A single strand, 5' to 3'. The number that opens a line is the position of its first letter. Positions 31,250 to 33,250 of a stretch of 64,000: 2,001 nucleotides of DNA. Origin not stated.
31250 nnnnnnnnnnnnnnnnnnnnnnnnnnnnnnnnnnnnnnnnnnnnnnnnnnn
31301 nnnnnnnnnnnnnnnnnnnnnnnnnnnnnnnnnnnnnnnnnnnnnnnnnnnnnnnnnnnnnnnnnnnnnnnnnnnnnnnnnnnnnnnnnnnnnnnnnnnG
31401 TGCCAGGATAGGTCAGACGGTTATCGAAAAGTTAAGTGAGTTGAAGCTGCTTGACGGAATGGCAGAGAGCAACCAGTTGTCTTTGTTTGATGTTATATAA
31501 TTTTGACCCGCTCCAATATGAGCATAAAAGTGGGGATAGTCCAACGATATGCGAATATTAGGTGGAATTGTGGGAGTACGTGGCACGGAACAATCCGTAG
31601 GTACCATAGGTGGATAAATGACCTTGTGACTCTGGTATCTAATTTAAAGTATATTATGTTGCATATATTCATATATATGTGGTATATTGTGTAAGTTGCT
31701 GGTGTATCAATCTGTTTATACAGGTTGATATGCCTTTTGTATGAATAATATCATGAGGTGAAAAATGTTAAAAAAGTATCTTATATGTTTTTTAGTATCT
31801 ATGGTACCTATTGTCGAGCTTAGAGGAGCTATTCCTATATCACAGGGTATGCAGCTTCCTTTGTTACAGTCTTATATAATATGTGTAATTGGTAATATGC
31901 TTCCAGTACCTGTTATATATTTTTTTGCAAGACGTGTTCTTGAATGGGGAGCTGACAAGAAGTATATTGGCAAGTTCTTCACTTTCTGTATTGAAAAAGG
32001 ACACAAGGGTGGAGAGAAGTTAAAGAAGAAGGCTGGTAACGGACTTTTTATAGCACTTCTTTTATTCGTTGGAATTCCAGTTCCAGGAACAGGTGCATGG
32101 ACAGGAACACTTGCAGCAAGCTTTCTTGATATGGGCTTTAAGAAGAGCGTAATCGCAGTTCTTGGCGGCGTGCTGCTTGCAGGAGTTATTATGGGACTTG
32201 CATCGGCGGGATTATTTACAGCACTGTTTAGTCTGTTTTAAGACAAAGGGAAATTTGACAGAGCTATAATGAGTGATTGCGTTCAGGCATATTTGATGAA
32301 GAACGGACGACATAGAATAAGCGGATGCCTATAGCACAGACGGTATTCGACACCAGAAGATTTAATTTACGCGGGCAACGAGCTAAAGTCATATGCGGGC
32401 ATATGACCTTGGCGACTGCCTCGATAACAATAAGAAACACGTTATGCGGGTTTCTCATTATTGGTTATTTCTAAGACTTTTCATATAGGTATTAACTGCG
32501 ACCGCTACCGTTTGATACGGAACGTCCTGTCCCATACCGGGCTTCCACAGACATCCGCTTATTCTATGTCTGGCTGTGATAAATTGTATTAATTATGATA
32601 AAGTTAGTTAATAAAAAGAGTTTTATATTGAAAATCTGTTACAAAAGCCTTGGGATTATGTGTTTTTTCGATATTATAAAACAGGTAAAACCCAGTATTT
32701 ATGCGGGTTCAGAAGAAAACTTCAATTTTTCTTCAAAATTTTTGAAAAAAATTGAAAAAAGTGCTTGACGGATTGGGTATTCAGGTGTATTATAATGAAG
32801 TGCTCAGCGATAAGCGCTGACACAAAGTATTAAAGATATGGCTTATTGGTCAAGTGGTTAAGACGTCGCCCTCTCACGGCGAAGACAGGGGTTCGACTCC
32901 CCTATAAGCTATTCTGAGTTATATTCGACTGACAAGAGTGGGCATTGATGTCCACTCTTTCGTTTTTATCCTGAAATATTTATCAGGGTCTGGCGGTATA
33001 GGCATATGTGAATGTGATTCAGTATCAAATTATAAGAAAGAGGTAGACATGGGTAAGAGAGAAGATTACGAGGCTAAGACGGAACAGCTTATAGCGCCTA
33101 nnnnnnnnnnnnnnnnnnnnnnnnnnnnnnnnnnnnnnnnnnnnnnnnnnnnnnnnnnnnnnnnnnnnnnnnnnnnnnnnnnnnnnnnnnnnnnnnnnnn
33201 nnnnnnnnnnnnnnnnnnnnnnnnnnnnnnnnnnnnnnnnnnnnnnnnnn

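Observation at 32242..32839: A 600-nt ORF-free region beside a stand-alone tRNA, with about 260 nt closed by a perfect 19-bp helix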

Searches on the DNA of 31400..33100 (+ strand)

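Call 4: search_rna_families(source=window, start=31400, end=33100, threshold=evalue, max_evalue=10, show_alignments=4)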
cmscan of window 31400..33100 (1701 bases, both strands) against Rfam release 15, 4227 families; matches with E-value up to 10: 17.
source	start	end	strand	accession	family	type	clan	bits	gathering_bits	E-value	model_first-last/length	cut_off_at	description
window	32840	32911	+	RF00005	tRNA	Gene; tRNA;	CL00001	67.2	29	5.1e-14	1-71/71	no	tRNA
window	31468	31606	+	RF01699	Clostridiales-1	Gene; sRNA;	-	57.6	48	1.3e-11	1-166/166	no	Clostridiales-1 RNA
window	32449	32627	-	RF01731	TwoAYGGAY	Cis-reg;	CL00106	29.5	43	0.045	1-168/168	no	TwoAYGGAY RNA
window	32722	32755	+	RF00037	IRE_I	Cis-reg;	-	23.1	34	0.037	1-36/36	no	Iron response element I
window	32846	32910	+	RF00233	Tymo_tRNA-like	Cis-reg;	-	21.9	40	0.077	1-84/84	no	Tymovirus/Pomovirus/Furovirus tRNA-like 3' UTR element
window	32019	32063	-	RF02898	AaHKsRNA20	Gene; sRNA;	-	21.4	43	2.4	1-77/77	no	Aggregatibacter sRNA 20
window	32668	32769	-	RF02579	tsr26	Gene; sRNA;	-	21.1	141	3.1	1-122/122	no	S. aureus tsr26 small RNA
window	31750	31815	+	RF02095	mir-2985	Gene; miRNA;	-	20.9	68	0.41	1-71/71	no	mir-2985 microRNA precursor family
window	31743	31815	+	RF00200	snoZ199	Gene; snRNA; snoRNA; CD-box;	-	20.6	47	2.4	1-84/84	no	Small nucleolar RNA Z199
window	32841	32911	-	RF04354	Plastid-ycf2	Cis-reg;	-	19.4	65.7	0.75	1-75/75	no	Plastid-ycf2 5UTR RNA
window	32721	32756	-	RF01898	mir-363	Gene; miRNA;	CL00110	19.3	58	0.32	23-58/80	no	mir-363 microRNA precursor family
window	32846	32969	+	RF00558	L20_leader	Cis-reg; leader;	-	18.5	58.7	1.4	1-127/127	no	Ribosomal protein L20 leader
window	31647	31700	+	RF04238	mir-4012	Gene; miRNA;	-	18.2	80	3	1-63/63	no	mir-4012 microRNA precursor family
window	32721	32756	+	RF01898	mir-363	Gene; miRNA;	CL00110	15.9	58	3.2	23-58/80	no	mir-363 microRNA precursor family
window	32710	32761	+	RF01477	rli43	Gene; sRNA;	-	14.8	100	1.1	1-255/255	no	Listeria sRNA rli43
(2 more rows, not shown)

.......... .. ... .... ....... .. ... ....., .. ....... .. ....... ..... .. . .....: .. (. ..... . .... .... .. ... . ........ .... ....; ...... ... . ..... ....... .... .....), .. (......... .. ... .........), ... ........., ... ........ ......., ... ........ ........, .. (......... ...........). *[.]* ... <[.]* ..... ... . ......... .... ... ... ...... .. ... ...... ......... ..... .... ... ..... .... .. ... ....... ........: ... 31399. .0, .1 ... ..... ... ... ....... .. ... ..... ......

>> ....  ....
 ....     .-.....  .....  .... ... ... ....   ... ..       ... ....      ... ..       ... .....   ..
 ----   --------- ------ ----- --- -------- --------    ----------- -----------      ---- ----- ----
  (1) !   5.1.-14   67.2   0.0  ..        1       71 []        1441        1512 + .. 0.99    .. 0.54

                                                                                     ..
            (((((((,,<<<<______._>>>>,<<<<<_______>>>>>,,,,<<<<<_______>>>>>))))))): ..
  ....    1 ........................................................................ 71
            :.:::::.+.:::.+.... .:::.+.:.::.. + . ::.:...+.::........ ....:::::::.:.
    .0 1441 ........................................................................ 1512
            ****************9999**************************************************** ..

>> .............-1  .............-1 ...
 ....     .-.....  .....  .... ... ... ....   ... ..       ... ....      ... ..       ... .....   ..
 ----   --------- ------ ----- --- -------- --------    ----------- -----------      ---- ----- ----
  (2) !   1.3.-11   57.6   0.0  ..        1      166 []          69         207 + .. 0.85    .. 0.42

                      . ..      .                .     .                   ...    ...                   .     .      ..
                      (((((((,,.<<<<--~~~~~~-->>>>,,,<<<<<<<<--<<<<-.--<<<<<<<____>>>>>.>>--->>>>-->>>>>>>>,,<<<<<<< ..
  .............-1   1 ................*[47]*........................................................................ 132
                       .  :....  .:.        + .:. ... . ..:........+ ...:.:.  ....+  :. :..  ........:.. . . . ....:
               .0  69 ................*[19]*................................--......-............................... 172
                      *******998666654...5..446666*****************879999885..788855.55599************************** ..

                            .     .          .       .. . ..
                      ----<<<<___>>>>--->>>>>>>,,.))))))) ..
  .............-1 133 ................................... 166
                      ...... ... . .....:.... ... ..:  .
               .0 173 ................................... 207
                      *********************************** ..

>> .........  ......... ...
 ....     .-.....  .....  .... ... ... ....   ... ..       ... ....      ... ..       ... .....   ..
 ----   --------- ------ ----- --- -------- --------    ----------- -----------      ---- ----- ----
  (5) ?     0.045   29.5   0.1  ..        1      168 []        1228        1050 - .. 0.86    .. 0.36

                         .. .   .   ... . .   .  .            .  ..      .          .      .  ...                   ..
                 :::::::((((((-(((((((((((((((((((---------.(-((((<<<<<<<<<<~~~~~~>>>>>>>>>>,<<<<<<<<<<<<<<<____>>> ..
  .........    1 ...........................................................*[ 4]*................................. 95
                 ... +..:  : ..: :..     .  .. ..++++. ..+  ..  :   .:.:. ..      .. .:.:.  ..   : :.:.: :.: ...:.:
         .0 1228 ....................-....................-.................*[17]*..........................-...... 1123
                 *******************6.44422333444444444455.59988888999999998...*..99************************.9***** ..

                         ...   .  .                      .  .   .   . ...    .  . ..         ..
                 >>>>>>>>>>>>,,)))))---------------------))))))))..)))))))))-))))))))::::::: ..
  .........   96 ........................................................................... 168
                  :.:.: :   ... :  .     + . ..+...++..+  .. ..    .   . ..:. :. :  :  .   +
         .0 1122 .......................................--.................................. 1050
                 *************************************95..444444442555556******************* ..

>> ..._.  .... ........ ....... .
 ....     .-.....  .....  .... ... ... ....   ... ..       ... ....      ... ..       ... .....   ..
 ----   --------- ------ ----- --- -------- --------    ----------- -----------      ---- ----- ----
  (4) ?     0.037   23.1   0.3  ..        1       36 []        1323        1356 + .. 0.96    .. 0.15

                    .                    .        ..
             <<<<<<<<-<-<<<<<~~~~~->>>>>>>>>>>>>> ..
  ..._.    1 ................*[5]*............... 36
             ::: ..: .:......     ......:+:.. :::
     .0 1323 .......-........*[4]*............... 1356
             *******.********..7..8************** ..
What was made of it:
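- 32464..32551 (.): Species-specific filler between the repeat copy and the right arm, with small local hairpins. A weak sub-threshold TwoAYGGAY match on the minus strand overlaps it (call 4).
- On TwoAYGGAY RNA: The loop is ACAGGAC and there are many mismatched pairs (call 4).
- Closest known: TwoAYGGAY RNA. Same: There is a weak minus-strand match at 32449-32627 (29.5 bits, E = 0.045; call 4), and the family occurs in gut Clostridia.
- There is a weak TwoAYGGAY-like match on the minus strand (call 4).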

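Call 20: search_dna_similar(query=window:32290-32600:+, collection=plasmids, mode=distant, max_evalue=0.01)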
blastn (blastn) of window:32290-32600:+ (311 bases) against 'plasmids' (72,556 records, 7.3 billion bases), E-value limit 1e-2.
No match.

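Call 21: search_dna_similar(query=window:32290-32600:+, collection=phages, mode=distant, max_evalue=0.01)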
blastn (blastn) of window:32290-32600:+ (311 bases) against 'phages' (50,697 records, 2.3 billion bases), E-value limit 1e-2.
Records with a match: 2; places in all: 2; records where one place covers at least 80% of the query: 0.
Best place of each record, by identity: 80-90% 1; 60-80% 1.
By first word of the organism name: Bacteriophage 2.
By host as written in the record: - 2.
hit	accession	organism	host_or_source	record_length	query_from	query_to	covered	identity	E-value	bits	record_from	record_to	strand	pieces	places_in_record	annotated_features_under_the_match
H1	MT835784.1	Bacteriophage sp.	human fecal samples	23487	72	169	32%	80.6%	3e-14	85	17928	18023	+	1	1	record has no annotation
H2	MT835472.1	Bacteriophage sp.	human fecal samples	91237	72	169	32%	78.6%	1e-11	76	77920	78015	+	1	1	record has no annotation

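Call 22: get_annotated_region(hit=H1, flank=3000)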
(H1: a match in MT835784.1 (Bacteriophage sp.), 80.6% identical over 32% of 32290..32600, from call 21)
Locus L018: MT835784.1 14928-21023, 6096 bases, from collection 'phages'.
description: UNVERIFIED: Bacteriophage sp. clone scaffold_682 genomic sequence.
organism: Bacteriophage sp. (NCBI taxid 38018)
taxonomy: Viruses
host: -; source: human fecal samples; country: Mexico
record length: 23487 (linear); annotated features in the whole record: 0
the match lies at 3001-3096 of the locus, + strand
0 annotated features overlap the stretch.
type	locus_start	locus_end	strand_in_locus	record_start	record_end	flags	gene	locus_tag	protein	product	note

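Call 23: get_annotated_region(hit=H2, flank=3000)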
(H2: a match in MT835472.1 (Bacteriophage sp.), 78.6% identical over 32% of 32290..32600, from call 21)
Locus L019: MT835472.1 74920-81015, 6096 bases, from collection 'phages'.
description: UNVERIFIED: Bacteriophage sp. clone scaffold_5 genomic sequence.
organism: Bacteriophage sp. (NCBI taxid 38018)
taxonomy: Viruses
host: -; source: human fecal samples; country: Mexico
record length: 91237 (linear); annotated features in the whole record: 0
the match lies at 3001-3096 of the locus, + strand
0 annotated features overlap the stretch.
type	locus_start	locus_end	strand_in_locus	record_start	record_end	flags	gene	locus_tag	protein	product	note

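Call 36: search_rna_families(sources=[L018, L019, L024, L029, L030, L033, L039, L046, L072, L074, L087, L093, L138], threshold=gathering)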
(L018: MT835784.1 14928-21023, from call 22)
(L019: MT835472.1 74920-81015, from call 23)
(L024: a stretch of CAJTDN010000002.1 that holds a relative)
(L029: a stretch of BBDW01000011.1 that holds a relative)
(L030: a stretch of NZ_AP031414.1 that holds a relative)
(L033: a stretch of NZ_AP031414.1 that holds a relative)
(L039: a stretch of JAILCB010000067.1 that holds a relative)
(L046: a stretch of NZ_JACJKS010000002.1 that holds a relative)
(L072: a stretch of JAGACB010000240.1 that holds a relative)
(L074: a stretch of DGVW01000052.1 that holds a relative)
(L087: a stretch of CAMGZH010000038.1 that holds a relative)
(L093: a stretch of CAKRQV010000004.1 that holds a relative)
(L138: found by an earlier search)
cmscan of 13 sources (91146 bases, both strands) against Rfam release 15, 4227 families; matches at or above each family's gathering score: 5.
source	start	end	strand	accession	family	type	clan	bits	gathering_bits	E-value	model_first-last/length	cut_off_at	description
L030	1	1521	-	RF00177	SSU_rRNA_bacteria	Gene; rRNA;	CL00111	1564.4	50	0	1-1523/1533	3'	Bacterial small subunit ribosomal RNA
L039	2830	2902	+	RF00005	tRNA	Gene; tRNA;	CL00001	70.1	29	4.3e-13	1-71/71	no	tRNA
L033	3574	3647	+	RF00005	tRNA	Gene; tRNA;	CL00001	66.9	29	3.1e-12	1-71/71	no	tRNA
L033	3469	3540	+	RF00005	tRNA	Gene; tRNA;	CL00001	58.7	29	5.9e-10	1-71/71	no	tRNA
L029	6675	6858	+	RF00013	6S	Gene;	-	52.1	46.4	2.3e-07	1-187/187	no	6S / SsrS RNA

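Call 37: search_rna_families(source=L019, start=2940, end=3140, threshold=evalue, max_evalue=10, show_alignments=2)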
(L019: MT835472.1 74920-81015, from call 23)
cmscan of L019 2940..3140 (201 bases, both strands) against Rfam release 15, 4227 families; matches with E-value up to 10: 6.
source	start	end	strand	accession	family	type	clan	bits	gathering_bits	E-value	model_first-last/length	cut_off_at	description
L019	2965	3003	-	RF00456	mir-34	Gene; miRNA;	CL00087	13.3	53.4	2.6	1-72/72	no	mir-34 microRNA precursor family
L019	2940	3003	+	RF02241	Xoo2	Gene; sRNA;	-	13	45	2.7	12-78/78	5'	Xanthomonadaceae sRNA Xoo2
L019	3005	3067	-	RF00902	mir-791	Gene; miRNA;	-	12.8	70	8.8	1-86/86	no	mir-791 microRNA precursor family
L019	3095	3120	+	RF01101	TLS-PK6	Cis-reg;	-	12.5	44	4.9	1-40/40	no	Pseudoknot of tRNA-like structure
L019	2948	2963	-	RF04351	Plastid-psbl-rps4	Cis-reg;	-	12.3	68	5.8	1-53/53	no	Plastid-psbl-rps4 3UTR RNA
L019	3063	3134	+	RF01185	snR75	Gene; snRNA; snoRNA; CD-box;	CL00045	9.6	40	9.5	1-88/88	no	Small nucleolar RNA snR75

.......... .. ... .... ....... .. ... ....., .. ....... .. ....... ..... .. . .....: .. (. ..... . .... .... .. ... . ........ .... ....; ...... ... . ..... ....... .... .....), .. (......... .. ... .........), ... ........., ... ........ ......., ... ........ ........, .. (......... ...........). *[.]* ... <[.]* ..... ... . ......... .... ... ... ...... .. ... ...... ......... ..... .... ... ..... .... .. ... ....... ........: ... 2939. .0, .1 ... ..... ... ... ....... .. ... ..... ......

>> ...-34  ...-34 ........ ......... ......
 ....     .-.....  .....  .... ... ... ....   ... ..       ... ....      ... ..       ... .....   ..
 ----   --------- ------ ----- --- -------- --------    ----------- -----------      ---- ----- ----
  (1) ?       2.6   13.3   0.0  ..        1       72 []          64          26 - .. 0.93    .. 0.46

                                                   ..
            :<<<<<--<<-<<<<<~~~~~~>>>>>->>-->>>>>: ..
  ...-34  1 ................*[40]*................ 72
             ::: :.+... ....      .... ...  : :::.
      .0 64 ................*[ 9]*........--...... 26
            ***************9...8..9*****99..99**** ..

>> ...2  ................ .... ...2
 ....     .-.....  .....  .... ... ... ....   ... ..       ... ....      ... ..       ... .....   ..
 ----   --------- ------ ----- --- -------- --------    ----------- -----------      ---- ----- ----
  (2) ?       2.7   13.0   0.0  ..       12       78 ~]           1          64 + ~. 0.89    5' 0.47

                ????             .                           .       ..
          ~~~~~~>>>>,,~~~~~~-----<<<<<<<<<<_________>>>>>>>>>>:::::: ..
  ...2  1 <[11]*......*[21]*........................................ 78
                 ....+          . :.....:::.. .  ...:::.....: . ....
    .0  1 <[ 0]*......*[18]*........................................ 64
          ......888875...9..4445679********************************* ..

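Call 54: build_rna_model(alignment_id=A2, structure=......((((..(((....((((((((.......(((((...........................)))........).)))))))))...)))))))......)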
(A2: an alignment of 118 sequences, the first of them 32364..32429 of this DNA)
Model R1 built from alignment A2 (118 sequences, 104 columns); structure: as given.
model positions 65; base pairs 20; branch points 0; effective number of sequences 4.03; information 0.863 bits per position. Calibrated on 0.2 Mb of random sequence (short: E-values are rough).
structure used (alignment columns):
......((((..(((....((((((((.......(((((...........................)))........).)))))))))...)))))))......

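Call 55: search_with_rna_model(model_id=R1, source=window, max_evalue=10, filters=off, show_alignments=2)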
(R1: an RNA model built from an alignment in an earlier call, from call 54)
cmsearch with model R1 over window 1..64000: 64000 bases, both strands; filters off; matches with E-value up to 10: 14.
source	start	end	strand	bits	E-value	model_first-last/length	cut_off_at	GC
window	32364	32429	+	63.7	3.4e-19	1-65/65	no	0.5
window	32382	32413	-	13.1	0.14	19-49/65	no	0.5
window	45538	45592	+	11.8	0.4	1-65/65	no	0.29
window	62750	62808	-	11.6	0.46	1-65/65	no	0.36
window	52935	52990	-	9.8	1.9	1-65/65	no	0.43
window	25054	25085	+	9.8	2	1-65/65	no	0.31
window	41842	41874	+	9.7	2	1-65/65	no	0.33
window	12985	13042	+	9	3.7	1-65/65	no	0.33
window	7398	7443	-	8.6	5.2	1-65/65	no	0.33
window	7610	7647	+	8.5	5.3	1-65/65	no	0.39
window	12060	12125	-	8.5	5.5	1-65/65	no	0.29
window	32696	32730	+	8.1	7.4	1-65/65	no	0.29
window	53782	53838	+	8.1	7.4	1-65/65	no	0.3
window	42041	42115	+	7.8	9.5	1-65/65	no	0.44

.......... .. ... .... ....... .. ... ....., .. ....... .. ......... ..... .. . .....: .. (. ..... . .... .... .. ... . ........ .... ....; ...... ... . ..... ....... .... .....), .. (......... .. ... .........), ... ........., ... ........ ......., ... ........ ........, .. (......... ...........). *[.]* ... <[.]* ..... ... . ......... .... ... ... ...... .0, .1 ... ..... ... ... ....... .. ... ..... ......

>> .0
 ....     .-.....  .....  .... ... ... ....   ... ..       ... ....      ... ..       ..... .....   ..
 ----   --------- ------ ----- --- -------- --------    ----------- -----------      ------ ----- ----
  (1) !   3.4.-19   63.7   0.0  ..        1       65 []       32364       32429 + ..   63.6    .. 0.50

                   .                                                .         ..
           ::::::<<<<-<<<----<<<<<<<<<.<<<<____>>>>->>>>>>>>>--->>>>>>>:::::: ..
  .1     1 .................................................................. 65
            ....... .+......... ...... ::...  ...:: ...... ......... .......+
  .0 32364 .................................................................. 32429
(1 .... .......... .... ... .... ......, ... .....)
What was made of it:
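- On Lachnospiraceae ~98-nt two-hairpin repeat (defined here): R1 scores 63.7 bits (call 55).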

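Call 80: search_dna_similar(query=L019:3004-3101:+, collection=plasmids, mode=distant, max_evalue=0.00001, max_rows=15)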
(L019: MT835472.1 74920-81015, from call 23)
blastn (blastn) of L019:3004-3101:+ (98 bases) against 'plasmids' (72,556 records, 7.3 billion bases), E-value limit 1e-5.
No match.
